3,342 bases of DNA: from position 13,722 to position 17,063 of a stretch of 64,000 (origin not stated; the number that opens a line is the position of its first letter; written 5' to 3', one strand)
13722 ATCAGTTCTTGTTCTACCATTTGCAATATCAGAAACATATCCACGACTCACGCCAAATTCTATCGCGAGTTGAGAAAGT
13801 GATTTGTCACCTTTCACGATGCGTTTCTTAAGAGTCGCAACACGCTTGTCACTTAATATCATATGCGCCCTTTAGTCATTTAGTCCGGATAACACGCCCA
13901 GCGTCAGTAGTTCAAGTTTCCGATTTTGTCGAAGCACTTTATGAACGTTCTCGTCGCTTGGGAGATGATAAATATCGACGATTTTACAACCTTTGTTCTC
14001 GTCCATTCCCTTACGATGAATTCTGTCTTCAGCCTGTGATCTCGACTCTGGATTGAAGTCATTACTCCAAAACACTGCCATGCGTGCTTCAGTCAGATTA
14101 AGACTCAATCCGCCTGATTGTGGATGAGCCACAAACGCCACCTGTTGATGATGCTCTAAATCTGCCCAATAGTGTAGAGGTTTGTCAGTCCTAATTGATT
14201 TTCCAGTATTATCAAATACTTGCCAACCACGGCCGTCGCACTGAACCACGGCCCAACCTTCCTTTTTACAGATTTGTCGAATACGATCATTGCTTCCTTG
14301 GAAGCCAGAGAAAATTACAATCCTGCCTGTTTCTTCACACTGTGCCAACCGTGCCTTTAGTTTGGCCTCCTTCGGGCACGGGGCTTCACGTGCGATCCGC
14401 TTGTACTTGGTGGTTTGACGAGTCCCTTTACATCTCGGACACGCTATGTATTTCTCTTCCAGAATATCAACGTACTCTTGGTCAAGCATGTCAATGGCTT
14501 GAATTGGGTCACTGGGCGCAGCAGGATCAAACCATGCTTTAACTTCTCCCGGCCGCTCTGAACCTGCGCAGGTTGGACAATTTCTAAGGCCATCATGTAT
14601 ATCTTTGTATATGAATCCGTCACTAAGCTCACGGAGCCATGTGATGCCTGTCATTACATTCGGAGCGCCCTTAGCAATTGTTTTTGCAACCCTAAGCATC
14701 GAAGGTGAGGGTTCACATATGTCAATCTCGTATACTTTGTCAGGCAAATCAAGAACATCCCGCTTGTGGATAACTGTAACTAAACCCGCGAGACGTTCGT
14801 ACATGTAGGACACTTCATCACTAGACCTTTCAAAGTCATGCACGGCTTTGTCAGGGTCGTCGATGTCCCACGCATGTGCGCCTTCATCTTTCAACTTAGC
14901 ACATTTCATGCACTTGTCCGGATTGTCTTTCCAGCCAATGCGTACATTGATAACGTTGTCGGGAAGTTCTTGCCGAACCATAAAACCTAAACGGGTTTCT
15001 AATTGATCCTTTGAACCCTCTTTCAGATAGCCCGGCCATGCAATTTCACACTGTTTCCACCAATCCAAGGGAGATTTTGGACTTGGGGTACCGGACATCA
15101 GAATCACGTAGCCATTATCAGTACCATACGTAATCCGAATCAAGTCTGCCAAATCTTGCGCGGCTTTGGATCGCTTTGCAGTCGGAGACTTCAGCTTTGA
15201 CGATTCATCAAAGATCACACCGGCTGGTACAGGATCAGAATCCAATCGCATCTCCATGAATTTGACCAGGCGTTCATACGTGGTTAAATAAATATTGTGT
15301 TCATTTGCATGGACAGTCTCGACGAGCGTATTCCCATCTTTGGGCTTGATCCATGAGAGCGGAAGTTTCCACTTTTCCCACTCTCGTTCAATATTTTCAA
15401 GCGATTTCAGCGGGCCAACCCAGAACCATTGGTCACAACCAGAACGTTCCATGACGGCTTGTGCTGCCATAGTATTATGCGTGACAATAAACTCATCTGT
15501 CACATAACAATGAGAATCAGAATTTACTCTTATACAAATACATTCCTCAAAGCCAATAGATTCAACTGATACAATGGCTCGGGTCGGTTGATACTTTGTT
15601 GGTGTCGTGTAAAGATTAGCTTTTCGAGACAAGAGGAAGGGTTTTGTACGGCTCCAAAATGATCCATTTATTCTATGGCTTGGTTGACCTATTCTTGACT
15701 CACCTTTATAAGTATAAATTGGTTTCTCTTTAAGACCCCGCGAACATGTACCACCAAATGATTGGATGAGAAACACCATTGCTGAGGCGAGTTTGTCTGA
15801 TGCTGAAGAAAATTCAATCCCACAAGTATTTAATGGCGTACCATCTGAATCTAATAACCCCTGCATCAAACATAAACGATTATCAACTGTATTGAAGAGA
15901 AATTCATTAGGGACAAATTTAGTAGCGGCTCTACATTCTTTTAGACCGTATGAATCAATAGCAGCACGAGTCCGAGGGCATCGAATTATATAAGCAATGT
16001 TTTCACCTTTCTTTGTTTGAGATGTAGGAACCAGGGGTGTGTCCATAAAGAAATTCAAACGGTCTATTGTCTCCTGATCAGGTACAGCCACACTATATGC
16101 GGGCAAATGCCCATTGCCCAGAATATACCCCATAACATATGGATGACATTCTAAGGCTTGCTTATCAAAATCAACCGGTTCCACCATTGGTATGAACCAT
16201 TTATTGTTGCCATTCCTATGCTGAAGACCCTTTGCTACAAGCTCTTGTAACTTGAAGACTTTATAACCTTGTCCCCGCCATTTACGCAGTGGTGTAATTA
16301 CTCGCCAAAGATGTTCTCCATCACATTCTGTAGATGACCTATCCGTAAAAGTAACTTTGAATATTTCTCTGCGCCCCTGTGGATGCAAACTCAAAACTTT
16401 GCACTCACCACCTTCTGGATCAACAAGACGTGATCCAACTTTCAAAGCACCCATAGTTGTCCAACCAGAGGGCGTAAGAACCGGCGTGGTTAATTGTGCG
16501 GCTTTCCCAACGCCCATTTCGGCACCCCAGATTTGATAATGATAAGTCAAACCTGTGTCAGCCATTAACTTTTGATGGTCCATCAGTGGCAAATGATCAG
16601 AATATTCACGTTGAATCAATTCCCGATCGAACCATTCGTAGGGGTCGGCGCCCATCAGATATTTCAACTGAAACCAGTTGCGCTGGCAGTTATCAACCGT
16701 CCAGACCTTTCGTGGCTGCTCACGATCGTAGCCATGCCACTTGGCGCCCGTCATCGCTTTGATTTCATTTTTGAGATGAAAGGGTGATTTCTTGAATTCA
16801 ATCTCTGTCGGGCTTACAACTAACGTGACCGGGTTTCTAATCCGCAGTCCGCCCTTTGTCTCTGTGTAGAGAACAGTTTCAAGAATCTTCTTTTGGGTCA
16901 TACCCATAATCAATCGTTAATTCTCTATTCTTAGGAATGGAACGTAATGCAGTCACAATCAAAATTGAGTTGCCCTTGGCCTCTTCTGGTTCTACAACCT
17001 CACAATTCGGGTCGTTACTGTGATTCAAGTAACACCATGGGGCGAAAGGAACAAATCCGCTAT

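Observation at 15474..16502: Intein with Ala1/Thr+1 and class-3-like features in the SNF2 helicase P-loop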

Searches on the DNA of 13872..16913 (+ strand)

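Call 5: search_dna_similar(query=window:13872-16913:+, collection=phages, mode=near)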
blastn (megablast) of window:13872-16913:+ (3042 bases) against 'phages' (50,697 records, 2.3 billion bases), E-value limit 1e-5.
No match.
